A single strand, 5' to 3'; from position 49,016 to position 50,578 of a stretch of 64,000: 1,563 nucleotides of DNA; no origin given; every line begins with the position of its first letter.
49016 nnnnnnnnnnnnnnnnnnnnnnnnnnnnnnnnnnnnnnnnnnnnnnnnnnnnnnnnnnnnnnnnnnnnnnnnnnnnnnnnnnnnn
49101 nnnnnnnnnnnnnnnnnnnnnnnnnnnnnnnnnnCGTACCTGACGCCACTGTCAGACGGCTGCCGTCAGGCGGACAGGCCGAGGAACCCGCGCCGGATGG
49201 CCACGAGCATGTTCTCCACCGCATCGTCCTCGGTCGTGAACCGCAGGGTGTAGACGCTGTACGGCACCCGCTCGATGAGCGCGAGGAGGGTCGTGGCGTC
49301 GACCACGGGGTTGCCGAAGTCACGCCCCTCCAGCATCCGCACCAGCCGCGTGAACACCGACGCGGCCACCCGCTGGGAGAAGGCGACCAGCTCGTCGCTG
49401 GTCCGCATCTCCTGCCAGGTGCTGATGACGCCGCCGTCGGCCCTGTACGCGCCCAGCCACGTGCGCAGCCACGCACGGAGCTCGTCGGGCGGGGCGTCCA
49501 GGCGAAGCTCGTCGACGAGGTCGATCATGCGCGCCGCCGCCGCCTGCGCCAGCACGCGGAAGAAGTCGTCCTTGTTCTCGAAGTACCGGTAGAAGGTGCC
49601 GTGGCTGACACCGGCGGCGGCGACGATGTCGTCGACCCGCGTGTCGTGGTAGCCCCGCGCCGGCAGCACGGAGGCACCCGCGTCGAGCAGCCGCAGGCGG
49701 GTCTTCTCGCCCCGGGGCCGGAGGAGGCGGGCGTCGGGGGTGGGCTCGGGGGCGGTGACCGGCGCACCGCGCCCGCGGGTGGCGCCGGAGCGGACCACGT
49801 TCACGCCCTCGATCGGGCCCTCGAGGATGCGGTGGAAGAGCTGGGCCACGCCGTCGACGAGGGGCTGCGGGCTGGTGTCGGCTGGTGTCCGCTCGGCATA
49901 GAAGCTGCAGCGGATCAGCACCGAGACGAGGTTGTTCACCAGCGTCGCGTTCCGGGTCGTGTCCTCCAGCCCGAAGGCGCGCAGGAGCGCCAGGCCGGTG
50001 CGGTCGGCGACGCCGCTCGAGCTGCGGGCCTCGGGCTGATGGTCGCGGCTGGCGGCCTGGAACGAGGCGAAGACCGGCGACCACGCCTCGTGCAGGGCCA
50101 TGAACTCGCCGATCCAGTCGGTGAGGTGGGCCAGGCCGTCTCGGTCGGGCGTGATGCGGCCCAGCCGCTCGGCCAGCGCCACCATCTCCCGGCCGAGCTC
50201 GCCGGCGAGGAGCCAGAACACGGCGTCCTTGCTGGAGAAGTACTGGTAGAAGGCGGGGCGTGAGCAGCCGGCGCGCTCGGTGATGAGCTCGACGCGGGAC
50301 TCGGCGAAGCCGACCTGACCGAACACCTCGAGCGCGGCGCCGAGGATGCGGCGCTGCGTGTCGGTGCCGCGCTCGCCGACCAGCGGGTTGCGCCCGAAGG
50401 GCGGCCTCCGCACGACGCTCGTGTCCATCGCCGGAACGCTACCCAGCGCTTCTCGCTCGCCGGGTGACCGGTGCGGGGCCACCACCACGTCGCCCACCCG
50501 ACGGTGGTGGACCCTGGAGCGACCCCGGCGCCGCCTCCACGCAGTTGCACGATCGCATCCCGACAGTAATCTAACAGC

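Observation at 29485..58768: Nine copies of one 16-bp palindromic box mark every promoter region of a 30-kb catabolic block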

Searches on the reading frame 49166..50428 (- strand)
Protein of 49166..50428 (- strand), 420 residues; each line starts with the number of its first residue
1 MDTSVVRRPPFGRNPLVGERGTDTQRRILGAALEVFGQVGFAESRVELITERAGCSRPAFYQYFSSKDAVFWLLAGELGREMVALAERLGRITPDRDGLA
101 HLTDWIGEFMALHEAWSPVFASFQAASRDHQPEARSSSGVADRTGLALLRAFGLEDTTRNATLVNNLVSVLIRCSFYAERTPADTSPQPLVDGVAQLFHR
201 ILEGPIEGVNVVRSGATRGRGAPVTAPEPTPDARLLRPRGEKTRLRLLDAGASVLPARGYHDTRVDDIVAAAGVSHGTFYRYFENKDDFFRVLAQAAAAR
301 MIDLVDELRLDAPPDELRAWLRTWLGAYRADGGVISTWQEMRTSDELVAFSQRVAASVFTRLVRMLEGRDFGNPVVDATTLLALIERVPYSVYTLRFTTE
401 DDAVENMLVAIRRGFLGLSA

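Call 11: search_protein_families(library=pfam, proteins=[window:49166-50428:-])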
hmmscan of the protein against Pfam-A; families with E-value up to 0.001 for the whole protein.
window:49166-50428:- (420 aa): 1 family
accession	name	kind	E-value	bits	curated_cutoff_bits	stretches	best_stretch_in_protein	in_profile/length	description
PF00440.29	TetR_N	-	5.6e-30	103.3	24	2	247-291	1-45/47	Bacterial regulatory proteins, tetR family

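Call 13: search_solved_structures(query=window:49166-50428:-, max_evalue=0.001, show_alignments=1)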
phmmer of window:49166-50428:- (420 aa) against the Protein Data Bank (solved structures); distinct sequences matched with E-value up to 0.001: 101 (the best 60 are shown).
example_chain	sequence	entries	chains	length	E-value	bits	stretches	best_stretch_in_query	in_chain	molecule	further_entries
5gpa_A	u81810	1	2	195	7.7e-10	41.4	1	246-373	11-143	Transcriptional regulator (TetR/AcrR family)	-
5gp9_A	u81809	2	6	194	2.2e-09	40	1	246-345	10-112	Transcriptional regulator (TetR/AcrR family)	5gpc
9b7y_A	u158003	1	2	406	1e-08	37.8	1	237-356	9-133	Transcriptional repressor Mce3R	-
4cgr_A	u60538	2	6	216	1.2e-08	37.5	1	237-349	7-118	PUTATIVE TETR-FAMILY TRANSCRIPTIONAL REGULATOR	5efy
7pt0_A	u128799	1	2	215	1.2e-08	37.5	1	237-349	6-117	TetR family transcriptional regulator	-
3bru_A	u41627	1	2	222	2.7e-08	36.3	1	230-313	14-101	Regulatory protein, TetR family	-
1vi0_A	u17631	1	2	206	7.7e-08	34.8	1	244-307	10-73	transcriptional regulator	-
3whb_A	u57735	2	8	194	7.9e-08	34.8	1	244-307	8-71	Fatty acid metabolism regulator protein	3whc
3qpl_A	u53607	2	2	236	1.8e-07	33.6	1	232-329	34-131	HTH-type transcriptional regulator EthR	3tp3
2q24_A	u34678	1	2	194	4.1e-07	32.5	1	234-339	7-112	Putative tetR family transcriptional regulator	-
3lwj_A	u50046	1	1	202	5.2e-07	32.1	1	239-310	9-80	Putative TetR-family transcriptional regulator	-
3rd3_A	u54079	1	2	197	6.5e-07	31.8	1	241-318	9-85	Probable transcriptional regulator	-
3f1b_A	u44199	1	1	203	8.8e-07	31.4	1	244-326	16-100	TetR-like transcriptional regulator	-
4l62_A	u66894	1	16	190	9.8e-07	31.2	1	242-318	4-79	Transcriptional regulator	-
2hyt_A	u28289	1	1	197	1.1e-06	31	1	235-306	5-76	TetR-family transcriptional regulator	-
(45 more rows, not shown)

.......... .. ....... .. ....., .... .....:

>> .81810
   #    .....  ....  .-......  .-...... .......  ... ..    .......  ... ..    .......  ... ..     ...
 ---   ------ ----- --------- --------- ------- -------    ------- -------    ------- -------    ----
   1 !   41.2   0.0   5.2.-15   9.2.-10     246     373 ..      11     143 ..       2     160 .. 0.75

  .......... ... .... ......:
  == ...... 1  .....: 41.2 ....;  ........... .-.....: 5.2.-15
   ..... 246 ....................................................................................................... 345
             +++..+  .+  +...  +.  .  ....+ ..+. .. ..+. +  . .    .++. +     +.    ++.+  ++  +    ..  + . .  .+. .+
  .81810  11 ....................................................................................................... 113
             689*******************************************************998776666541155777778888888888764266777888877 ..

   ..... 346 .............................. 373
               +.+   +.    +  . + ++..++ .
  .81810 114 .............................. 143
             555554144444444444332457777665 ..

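Call 19: find_homologous_proteins(query=window:49166-50428:-, max_evalue=1e-20)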
Query window:49166-50428:- (420 aa): 779 proteins with E <= 1e-20 among 8000 candidates; the best 120 are listed.
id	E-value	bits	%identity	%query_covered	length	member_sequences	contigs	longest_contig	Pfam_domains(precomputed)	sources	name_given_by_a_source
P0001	6.8e-261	883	94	100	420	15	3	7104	PF00440.30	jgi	jgi:AcrR family transcriptional regulator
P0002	5.0e-258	874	93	100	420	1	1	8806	PF00440.30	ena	-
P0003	6.3e-253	857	91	100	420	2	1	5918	PF00440.30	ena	-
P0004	7.0e-245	830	99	90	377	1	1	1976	PF00440.30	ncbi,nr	ncbi:MAG TPA: TetR/AcrR family transcriptional regulator, partial [Acidimicrobiales bacterium]|nr:Te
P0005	9.7e-239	810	87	100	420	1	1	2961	PF00440.30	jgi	jgi:AcrR family transcriptional regulator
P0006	5.2e-235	798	85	100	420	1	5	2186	PF00440.30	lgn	-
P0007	3.7e-234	795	85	99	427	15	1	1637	PF00440.30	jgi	-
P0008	8.0e-234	794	85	100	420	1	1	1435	PF00440.30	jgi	jgi:AcrR family transcriptional regulator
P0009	1.9e-233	793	85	100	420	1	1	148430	PF00440.30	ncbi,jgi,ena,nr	ncbi:MAG TPA: TetR/AcrR family transcriptional regulator [Acidimicrobiales bacterium]|nr:TetR/AcrR f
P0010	9.4e-232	787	84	99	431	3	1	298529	PF00440.30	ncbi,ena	-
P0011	1.8e-230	783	84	100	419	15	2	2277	PF00440.30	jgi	jgi:AcrR family transcriptional regulator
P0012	1.0e-227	774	84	100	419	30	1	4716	PF00440.30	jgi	jgi:AcrR family transcriptional regulator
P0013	1.3e-227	774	82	100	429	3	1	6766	PF00440.30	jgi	-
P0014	5.2e-227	772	83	100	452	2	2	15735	PF00440.30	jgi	jgi:AcrR family transcriptional regulator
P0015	5.9e-227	771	83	100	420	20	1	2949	PF00440.30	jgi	jgi:AcrR family transcriptional regulator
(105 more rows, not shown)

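Call 21: find_related_loci(query=A1, collection=genome_contigs, flank=10000)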
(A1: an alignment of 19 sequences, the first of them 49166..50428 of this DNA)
Query A1 (420 aa) in genome_contigs; peptide patterns used: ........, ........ (x = any residue, [..] = any of these).
172 stretches matched a pattern; 141 encode a relative of the query (tblastn E <= 1e-3); the best 80 are kept; 79 distinct loci.
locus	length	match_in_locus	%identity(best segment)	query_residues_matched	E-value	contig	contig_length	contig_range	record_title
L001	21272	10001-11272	85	1-420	0e+0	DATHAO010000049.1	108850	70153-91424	MAG TPA_asm: Acidimicrobiales bacterium isolate SMAG_U10692 k141_1394668, whole genome shotgun sequence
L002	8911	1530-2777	85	1-416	0e+0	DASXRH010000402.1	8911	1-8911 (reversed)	MAG TPA_asm: Acidimicrobiales bacterium isolate SMAG_U4634 k141_2553815, whole genome shotgun sequence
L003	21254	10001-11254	85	1-419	0e+0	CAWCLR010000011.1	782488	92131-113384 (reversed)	MAG: uncultured Acidimicrobiales bacterium isolate MFD05454.bin.1.266 genome assembly, contig: contig_21970, whole genom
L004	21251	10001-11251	84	1-417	0e+0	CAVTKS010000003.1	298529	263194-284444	MAG: uncultured Acidimicrobiales bacterium isolate MFD06742.bin.1.182 genome assembly, contig: contig_2602, whole genome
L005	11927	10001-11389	83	1-418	0e+0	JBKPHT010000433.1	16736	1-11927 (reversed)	MAG: Actinomycetota bacterium isolate HAY_GB_MAG_00003 HAY_GB_000000028586, whole genome shotgun sequence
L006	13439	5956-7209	80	1-418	0e+0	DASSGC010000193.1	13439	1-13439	MAG TPA_asm: Acidimicrobiales bacterium isolate SMAG_U1022 k141_884595, whole genome shotgun sequence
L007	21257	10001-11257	77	1-419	0e+0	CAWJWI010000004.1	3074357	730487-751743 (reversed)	MAG: uncultured Microthrixaceae bacterium isolate MFD01275.bin.2.210 genome assembly, contig: contig_4375, whole genome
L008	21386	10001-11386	76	1-418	0e+0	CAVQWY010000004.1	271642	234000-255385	MAG: uncultured Microthrixaceae bacterium isolate MFD04212.bin.2.38 genome assembly, contig: contig_6065, whole genome s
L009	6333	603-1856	76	1-418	0e+0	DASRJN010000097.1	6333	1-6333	MAG TPA_asm: Acidimicrobiales bacterium isolate SMAG_U10137 k141_300449, whole genome shotgun sequence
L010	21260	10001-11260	75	1-420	0e+0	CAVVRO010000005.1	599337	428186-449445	MAG: uncultured Microthrixaceae bacterium isolate MFD02809.bin.2.299 genome assembly, contig: contig_174199, whole genom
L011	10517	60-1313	78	1-418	0e+0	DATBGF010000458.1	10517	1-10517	MAG TPA_asm: Acidimicrobiales bacterium isolate SMAG_U3830 k141_1561798, whole genome shotgun sequence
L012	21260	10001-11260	77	2-420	0e+0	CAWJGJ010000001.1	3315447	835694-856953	MAG: uncultured Acidimicrobiales bacterium isolate MFD09267.bin.1.253 genome assembly, contig: contig_1114, whole genome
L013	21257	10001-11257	74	1-419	0e+0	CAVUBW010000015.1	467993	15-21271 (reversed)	MAG: uncultured Acidimicrobiales bacterium isolate MFD05674.bin.2.4 genome assembly, contig: contig_20671, whole genome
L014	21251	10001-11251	71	2-418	0e+0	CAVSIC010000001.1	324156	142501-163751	MAG: uncultured Microthrixaceae bacterium isolate MFD01275.bin.3.280 genome assembly, contig: contig_10701, whole genome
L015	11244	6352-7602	73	1-418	0e+0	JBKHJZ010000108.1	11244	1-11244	MAG: Acidimicrobiia bacterium isolate D5M12_3 NODE_2581_length_11244_cov_27.120386, whole genome shotgun sequence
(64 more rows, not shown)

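Call 33: search_protein_families(library=ncbifam, proteins=[window:49166-50428:-], max_evalue=0.00001)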
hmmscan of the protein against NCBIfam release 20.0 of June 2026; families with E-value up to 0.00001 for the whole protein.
window:49166-50428:- (420 aa): 18 families
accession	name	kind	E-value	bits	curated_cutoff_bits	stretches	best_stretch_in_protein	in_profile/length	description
NF041196.1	ScbR_bind_reg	equivalog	5.1e-23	82.2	150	2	239-310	3-74/191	ScbR family autoregulator-binding transcription factor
TIGR03968.1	mycofact_TetR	equivalog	8.8e-23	80.9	224.9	2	17-95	3-78/190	mycofactocin system transcriptional regulator MftR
NF051457.1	acryl_TF_AcuR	equivalog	6.6e-18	64.7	247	2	241-307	16-82/204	acrylate utilization transcriptional regulator AcuR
NF050111.1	TransRegSACE7040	equivalog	1.9e-17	63.8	250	2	244-293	3-52/186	SACE_7040 family transcriptional regulator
NF053878.1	FATransRegFadRBac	equivalog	2.3e-16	60.1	200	1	246-307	7-68/190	fatty acid metabolism transcriptional regulator FadR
NF053731.1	TransRegFasRMycb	equivalog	5e-16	59.1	330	1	238-306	8-75/199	HTH-type transcriptional activator FasR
TIGR03613.1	RutR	equivalog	1.5e-15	57.6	368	1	25-72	10-57/202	pyrimidine utilization regulatory protein R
NF051852.1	efflux_TF_MtrR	exception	1.3e-14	54.5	280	1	240-303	8-71/205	multidrug efflux system transcriptional repressor MtrR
NF007949.0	PRK10668.1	equivalog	2.1e-14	53.5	271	1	236-318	5-87/216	multidrug efflux transporter transcriptional repressor AcrR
NF058643.1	TranRegCurRPseudo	equivalog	2e-12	47.2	300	1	239-305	4-70/193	TetR family transcriptional repressor CurR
NF011584.0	PRK15008.1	equivalog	7.7e-12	45.5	230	1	25-71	20-66/212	HTH-type transcriptional regulator RutR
TIGR03384.1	betaine_BetI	equivalog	1.1e-11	44.7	201.3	0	244-323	10-91/189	choline-binding transcriptional repressor BetI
NF007430.0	PRK09975.1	equivalog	2.4e-10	39.9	274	1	240-305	9-73/220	acrEF/envCD operon transcriptional regulator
NF001978.0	PRK00767.1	equivalog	6.1e-10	39.2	118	0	244-305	11-72/197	transcriptional regulator BetI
NF033703.1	transcr_KstR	equivalog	2e-09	37.3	280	0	23-94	7-75/185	cholesterol catabolism transcriptional regulator KstR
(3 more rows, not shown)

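Call 34: predict_structure(alignment_id=A1)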
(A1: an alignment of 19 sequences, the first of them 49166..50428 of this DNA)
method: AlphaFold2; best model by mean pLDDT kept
length: 420 residues; sequences in the alignment: 19
mean_pLDDT: 78.2   pTM: 0.77
mean pLDDT of the five models: 78.2, 77.2, 76.3, 74.5, 66.0
residues with pLDDT >= 90: 119; 70-90: 204; 50-70: 53; < 50: 44
segments of 3 or more residues with pLDDT < 50: 1-20, 214-237
pLDDT, mean of each block of 10 residues (from residue 1): 30 40 84 86 87 91 91 90 92 92 95 88 72 66 89 91 88 85 79 90 76 45 31 44 85 73 80 90 85 81 86 92 89 69 63 76 75 78 86 79 92 80
secondary structure, 60 per line:
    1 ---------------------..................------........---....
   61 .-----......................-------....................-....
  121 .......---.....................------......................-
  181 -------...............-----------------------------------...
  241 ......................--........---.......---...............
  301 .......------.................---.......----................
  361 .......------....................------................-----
elements in order: H22-39 H46-53 H57-61 H67-88 H96-115 H117-127 H131-151 H158-179 H188-202 H238-262 H265-272 H276-282 H286-307 H314-330 H334-340 H345-367 H374-393 H400-415

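Call 38: fold_search(model_id=the predicted structure, library=pdb)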
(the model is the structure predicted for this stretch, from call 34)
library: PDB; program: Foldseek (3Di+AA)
matches with E <= 10: 957; with E <= 0.001: 10
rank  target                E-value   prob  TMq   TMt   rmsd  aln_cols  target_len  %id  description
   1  9b7y_A                1.3e-08  1.00  0.60  0.65   9.1       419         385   19  Cryo-EM structure of TetR regulator Mce3R from Mycobacterium tuberculosis bound to a DNA oligonucleotide (released 2024-11-13)
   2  3lwj                  2.3e-04  1.00  0.31  0.58   5.2       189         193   19  Crystal structure of Putative TetR-family transcriptional regulator (YP_752756.1) from Syntrophomonas wolfei str. Goetti (released 2010-03-16)
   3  6hrz_A                5.3e-04  1.00  0.28  0.50   5.9       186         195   22  EthR2 in complex with compound 4 (BDM72170) (released 2019-02-27)
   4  3mnl_A                5.8e-04  1.00  0.28  0.50   6.3       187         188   16  The crystal structure of KstR (Rv3574) from Mycobacterium tuberculosis H37Rv (released 2011-04-27)
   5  3whb_A                6.0e-04  1.00  0.32  0.63   4.5       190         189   20  Crystal structure of FadR from Bacillus subtilis, a transcriptional regulator involved in the regulation of fatty acid (released 2014-03-19)
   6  6hrw_B                6.6e-04  1.00  0.29  0.51   6.2       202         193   20  EthR2 in complex with compound 1 (BDM14272) (released 2019-02-27)
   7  3bru_B                7.8e-04  1.00  0.34  0.69   3.9       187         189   24  Crystal structure of regulatory protein TetR from Rhodobacter sphaeroides (released 2008-01-08)
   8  6hry_B                9.2e-04  1.00  0.27  0.48   6.1       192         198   22  EthR2 in complex with compound 3 (BDM72719) (released 2019-02-27)
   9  4yze_A                9.6e-04  1.00  0.33  0.63   4.3       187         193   22  Crystal structure of E.coli NemR reduced form (released 2016-02-03)
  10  6g8g_A                9.6e-04  1.00  0.27  0.47   6.1       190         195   20  Flavonoid-responsive Regulator FrrA in complex with Genistein (released 2019-04-17)
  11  3rd3_A                1.0e-03  1.00  0.32  0.64   4.3       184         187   21  Structure of Pseudomonas aeruginosa transcriptional regulator PA2196 (released 2012-04-04)
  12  4yze_D                1.0e-03  1.00  0.32  0.63   4.3       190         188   22  Crystal structure of E.coli NemR reduced form (released 2016-02-03)
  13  2eh3                  1.1e-03  1.00  0.32  0.70   4.1       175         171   19  Crystal structure of aq_1058, a transcriptional regulator (TerR/AcrR family) from Aquifex aeolicus VF5 (released 2007-09-04)
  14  2qib_A                1.1e-03  1.00  0.35  0.60   4.3       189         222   18  Crystal structure of tetR-family transcriptional regulator from Streptomyces coelicolor (released 2007-09-04)
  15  3whc_A                1.1e-03  1.00  0.33  0.64   4.6       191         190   17  Crystal structure of a transcriptional regulator FadR from Bacillus subtilis in complex with stearoyl-CoA (released 2014-03-19)
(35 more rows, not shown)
